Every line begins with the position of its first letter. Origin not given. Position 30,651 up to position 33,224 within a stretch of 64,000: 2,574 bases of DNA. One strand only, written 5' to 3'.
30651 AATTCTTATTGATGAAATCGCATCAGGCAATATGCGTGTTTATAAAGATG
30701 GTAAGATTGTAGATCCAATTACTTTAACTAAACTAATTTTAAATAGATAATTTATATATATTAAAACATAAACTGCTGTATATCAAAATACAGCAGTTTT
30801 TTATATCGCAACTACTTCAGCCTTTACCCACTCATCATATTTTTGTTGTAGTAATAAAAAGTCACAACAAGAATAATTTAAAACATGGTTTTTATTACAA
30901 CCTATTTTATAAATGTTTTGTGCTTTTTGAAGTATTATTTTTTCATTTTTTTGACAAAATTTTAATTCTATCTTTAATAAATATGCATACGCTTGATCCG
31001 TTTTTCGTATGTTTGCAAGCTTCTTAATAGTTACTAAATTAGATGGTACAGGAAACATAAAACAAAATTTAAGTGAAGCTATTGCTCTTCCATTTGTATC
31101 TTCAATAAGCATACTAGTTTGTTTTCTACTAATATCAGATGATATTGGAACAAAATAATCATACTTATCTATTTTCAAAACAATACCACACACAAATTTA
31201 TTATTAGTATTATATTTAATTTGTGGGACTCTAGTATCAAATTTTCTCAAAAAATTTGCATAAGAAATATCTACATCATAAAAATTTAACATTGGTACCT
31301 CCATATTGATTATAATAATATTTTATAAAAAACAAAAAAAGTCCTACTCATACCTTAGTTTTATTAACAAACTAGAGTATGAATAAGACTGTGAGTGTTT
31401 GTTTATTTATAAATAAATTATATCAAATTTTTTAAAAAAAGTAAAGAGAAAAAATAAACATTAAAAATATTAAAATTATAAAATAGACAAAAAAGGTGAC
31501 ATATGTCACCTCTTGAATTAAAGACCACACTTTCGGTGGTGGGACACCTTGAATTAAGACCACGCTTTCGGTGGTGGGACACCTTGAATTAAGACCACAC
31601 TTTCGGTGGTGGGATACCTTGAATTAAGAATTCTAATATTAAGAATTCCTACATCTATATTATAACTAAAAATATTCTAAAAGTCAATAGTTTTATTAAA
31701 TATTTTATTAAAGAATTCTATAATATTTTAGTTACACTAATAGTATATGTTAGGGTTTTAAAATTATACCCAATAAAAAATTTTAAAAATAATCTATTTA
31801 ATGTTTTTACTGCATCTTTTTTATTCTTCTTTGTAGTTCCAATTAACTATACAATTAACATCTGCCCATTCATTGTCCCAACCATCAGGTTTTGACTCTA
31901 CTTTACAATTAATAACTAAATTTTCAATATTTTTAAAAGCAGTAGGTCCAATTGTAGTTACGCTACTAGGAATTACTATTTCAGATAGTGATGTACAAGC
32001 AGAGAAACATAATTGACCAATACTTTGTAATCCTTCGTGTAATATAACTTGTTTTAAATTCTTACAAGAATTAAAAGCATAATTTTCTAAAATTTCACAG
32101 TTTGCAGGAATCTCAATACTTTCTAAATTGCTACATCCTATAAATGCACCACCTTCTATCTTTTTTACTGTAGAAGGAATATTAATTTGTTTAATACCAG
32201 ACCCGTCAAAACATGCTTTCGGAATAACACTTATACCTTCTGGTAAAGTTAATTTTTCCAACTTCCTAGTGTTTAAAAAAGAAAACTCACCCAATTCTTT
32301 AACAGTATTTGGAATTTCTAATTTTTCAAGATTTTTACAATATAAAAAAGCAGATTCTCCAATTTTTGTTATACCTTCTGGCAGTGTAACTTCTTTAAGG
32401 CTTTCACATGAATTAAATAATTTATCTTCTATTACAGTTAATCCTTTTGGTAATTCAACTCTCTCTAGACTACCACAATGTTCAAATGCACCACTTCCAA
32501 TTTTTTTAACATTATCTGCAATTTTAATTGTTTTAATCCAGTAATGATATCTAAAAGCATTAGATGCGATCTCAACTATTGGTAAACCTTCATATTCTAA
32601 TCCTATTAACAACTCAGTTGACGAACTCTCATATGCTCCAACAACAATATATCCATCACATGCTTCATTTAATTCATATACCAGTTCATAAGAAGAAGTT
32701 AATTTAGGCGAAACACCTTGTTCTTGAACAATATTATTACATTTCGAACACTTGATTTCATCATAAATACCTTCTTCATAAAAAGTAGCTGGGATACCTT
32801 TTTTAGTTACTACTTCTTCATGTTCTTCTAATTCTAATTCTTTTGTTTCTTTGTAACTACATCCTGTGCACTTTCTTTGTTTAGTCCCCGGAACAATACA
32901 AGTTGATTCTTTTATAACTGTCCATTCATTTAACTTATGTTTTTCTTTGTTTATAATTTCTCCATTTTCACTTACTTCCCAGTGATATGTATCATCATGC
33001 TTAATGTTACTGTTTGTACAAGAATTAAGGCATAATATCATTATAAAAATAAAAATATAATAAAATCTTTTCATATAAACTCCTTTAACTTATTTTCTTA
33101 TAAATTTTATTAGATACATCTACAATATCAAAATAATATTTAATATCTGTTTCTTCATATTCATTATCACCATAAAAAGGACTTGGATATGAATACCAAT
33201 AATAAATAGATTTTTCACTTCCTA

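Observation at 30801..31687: Complete type III toxin-antitoxin (ToxIN/AbiQ-like) module: promoter, 3.4 x 35-nt repeats, terminators, toxN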

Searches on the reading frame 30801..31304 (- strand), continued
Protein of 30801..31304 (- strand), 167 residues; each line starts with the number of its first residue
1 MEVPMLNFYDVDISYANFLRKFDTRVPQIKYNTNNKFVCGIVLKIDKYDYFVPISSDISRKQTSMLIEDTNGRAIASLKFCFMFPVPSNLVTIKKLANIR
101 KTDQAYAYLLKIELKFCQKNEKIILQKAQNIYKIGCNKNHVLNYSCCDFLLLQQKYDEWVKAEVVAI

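Call 32: find_encoding_contigs(protein=P0009, flank=3000, max_places=3)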
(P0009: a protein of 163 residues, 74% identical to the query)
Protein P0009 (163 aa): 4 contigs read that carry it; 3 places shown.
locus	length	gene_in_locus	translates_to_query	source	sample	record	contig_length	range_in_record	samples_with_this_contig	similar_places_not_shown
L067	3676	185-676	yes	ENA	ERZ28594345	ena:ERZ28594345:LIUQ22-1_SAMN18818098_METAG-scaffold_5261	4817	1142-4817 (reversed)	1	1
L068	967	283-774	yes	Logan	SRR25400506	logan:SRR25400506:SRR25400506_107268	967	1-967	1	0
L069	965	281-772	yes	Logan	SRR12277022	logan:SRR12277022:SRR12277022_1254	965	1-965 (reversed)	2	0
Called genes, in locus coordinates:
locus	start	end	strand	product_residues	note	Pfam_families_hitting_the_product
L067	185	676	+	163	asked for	PF13958:ToxN_toxin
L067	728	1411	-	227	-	PF01259:SAICAR_synt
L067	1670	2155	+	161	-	PF00731:AIRC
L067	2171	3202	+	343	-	PF00586:AIRS, PF02769:AIRS_C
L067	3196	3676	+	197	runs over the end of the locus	PF00551:Formyl_trans_N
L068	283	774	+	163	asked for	PF13958:ToxN_toxin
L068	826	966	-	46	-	?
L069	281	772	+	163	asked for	PF13958:ToxN_toxin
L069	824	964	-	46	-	?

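Call 33: find_encoding_contigs(protein=P0003, flank=3000, max_places=3)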
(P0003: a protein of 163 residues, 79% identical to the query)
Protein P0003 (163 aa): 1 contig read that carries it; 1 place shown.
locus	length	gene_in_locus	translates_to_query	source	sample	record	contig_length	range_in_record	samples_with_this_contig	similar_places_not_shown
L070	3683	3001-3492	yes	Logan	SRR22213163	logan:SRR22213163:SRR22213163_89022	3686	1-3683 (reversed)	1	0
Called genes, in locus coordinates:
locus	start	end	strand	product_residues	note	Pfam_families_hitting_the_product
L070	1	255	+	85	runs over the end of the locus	?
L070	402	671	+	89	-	PF13740:ACT_6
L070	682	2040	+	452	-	PF05167:DUF711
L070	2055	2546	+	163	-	-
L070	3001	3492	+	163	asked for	PF13958:ToxN_toxin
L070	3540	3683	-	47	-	?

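Call 34: find_encoding_contigs(protein=P0010, flank=3000, max_places=3)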
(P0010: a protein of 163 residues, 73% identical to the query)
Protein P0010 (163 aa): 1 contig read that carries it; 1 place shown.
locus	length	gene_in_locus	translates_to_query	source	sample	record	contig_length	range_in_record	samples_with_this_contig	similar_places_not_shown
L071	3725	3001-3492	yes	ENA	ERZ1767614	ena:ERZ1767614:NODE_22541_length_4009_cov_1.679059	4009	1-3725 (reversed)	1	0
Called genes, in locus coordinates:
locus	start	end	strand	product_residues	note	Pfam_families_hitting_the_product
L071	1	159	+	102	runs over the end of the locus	PF01676:Metalloenzyme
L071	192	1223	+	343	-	PF08240:ADH_N, PF00107:ADH_zinc_N (weak)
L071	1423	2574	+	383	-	PF05167:DUF711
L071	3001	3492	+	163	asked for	PF13958:ToxN_toxin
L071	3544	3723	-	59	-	?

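Call 54: search_solved_structures(query=window:30801-31292:-, max_evalue=0.01, show_alignments=5)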
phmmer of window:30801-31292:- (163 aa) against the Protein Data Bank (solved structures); distinct sequences matched with E-value up to 0.01: 4.
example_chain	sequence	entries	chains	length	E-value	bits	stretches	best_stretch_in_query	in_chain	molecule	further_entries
4ato_A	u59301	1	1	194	7.2e-13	52.2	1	4-157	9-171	TOXN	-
7d8o_A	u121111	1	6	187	1.3e-09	41.6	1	1-157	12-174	Type III toxin-antitoxin system ToxN/AbiQ family toxin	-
2xd0_A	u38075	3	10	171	1.1e-08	38.6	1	3-157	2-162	TOXN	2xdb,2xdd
4glk_A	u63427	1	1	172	5.5e-05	26.6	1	2-153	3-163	AbiQ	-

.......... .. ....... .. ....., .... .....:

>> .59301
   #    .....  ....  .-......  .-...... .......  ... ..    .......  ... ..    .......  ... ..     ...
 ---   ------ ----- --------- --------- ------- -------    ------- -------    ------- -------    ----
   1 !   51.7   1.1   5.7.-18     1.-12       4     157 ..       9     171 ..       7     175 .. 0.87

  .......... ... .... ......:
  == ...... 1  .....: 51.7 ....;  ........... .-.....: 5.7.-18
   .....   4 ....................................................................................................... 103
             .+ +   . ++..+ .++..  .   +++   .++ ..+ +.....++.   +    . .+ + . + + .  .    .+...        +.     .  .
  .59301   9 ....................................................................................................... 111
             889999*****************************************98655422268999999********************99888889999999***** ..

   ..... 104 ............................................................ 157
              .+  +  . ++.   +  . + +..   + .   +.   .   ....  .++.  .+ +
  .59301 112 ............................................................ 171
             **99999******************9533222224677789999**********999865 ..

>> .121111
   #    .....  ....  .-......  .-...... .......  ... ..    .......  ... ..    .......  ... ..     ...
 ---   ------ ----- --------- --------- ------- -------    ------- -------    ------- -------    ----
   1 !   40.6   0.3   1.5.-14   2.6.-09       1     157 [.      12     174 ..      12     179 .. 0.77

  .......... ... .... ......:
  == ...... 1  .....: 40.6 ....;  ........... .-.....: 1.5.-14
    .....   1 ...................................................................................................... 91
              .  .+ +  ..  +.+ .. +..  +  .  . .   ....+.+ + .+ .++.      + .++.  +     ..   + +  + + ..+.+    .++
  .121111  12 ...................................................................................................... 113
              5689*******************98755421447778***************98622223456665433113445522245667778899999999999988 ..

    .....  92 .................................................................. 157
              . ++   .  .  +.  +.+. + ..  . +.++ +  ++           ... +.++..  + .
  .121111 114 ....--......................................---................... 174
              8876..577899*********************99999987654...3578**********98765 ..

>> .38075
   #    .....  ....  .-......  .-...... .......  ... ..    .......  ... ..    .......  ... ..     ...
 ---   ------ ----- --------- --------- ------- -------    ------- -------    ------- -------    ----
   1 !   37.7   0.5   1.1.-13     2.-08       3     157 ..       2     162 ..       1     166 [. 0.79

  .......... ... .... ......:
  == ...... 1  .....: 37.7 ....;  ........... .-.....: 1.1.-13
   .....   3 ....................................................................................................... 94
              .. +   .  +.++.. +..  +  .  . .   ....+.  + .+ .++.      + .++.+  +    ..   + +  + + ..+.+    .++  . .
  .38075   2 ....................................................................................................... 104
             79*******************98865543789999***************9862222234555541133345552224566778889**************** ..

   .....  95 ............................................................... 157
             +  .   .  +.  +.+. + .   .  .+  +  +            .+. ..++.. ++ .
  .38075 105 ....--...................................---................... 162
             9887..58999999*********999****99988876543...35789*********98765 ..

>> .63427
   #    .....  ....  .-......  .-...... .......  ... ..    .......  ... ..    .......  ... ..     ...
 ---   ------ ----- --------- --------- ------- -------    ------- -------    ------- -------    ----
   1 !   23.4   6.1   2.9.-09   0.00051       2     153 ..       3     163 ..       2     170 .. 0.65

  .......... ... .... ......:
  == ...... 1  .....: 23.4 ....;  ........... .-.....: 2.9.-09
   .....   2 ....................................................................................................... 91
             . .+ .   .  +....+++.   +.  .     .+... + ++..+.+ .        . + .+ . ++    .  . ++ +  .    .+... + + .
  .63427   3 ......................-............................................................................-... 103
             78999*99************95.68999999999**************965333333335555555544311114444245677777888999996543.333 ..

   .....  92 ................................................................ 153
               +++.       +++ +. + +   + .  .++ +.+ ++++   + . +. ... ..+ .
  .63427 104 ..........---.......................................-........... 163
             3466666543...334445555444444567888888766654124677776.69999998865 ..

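Call 83: search_protein_families(library=ncbifam, proteins=[window:30801-31292:-], max_evalue=0.01)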
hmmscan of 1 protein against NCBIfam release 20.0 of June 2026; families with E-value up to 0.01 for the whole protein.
window:30801-31292:- (163 aa): 0 families

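Call 91: predict_structure(alignment_id=A1)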
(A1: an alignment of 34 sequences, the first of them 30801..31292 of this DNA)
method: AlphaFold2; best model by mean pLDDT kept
length: 163 residues; sequences in the alignment: 34
mean_pLDDT: 92.4   pTM: 0.88
mean pLDDT of the five models: 92.4, 91.8, 91.5, 90.6, 90.5
residues with pLDDT >= 90: 144; 70-90: 8; 50-70: 10; < 50: 1
segments of 3 or more residues with pLDDT < 50: none
pLDDT, mean of each block of 10 residues (from residue 1): 92 96 76 81 96 93 96 97 95 92 94 97 98 95 97 92 63
secondary structure, 60 per line:
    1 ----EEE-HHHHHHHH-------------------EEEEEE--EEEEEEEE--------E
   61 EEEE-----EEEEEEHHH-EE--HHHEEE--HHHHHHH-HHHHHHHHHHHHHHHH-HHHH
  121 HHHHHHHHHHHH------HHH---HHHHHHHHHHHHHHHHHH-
elements in order: E5-7 H9-16 E36-41 E44-51 E60-64 E70-75 E87-89 H92-98 H100-115 H117-132 H145-162

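Call 94: fold_search(model_id=the predicted structure, library=pdb)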
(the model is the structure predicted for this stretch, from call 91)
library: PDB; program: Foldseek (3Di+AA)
matches with E <= 10: 262; with E <= 0.001: 4
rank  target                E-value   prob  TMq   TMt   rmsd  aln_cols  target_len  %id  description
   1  4ato_A                3.5e-13  1.00  0.85  0.82   2.1       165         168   25  New insights into the mechanism of bacterial Type III toxin-antitoxin systems: selective toxin inhibition by a non-cod (released 2012-12-26)
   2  7d8o_A                1.6e-09  1.00  0.75  0.75   3.1       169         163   22  Crystal structure of E. coli ToxIN type III toxin-antitoxin complex (released 2022-01-05)
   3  2xd0_A                1.8e-09  1.00  0.74  0.74   2.9       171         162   20  A processed non-coding RNA regulates a bacterial antiviral system (released 2011-01-12)
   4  4glk                  3.1e-08  1.00  0.80  0.79   2.7       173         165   21  Structure and activity of AbiQ, a lactococcal anti-phage endoribonuclease belonging to the type-III toxin-antitoxin syst (released 2013-01-16)
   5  4rmo_A                1.9e-03  0.99  0.46  0.48   7.4       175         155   15  Crystal Structure of the CptIN Type III Toxin-Antitoxin System from Eubacterium rectale (released 2015-09-30)
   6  6kyt_G                1.7e-02  0.87  0.32  0.42  12.0       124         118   12  The structure of the M. tb toxin MazEF-mt1 complex (released 2020-08-05)
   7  5hjz_A                2.2e-02  0.91  0.37  0.50   7.0       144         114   12  Structure of M. tuberculosis MazF-mt1 (Rv2801c) in complex with RNA (released 2017-01-18)
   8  6kys_B                3.2e-02  0.84  0.35  0.45   7.3       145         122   12  The structure of the M. tb toxin MazF-mt1 (released 2020-08-05)
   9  9g7k_E                3.8e-02  0.54  0.28  0.37  12.6       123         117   10  Staphylococcus aureus MazF in complex with Nanobody 12 (released 2024-07-31)
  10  4mzt_A                5.0e-02  0.54  0.28  0.39  12.5       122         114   11  MazF from S. aureus crystal form II, C2221, 2.3 A (released 2014-05-21)
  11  9g2g_B                5.7e-02  0.63  0.29  0.40  12.1       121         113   12  Staphylococcus aureus MazF in complex with nanobody 5 (released 2024-07-24)
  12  7bxy                  5.7e-02  0.63  0.35  0.46   8.9       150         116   11  mRNA interferase from Bacillus cereus (released 2021-04-28)
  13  4mzp_E                5.7e-02  0.51  0.28  0.39  12.7       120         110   12  MazF from S. aureus crystal form III, C2221, 2.7 A (released 2014-05-21)
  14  6kyt_A                6.0e-02  0.77  0.35  0.49   7.0       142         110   12  The structure of the M. tb toxin MazEF-mt1 complex (released 2020-08-05)
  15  7ewi_C                6.4e-02  0.82  0.37  0.50   5.9       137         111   13  Toxin protein from Staphylococcus aureus (released 2022-02-16)
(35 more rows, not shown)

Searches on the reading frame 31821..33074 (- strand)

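Call 65: search_protein_families(library=pfam, proteins=[window:31821-33074:-], max_evalue=0.001)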
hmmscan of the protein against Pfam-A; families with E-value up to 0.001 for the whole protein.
window:31821-33074:- (417 aa): 2 families
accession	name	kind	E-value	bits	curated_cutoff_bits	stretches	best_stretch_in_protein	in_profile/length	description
PF13306.12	LRR_5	-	5.3e-66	220.7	27.7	2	168-292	2-123/127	BspA type Leucine rich repeat region (6 copies)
PF13855.12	LRR_8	-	1.2e-10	41.4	27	0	303-345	13-56/61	Leucine rich repeat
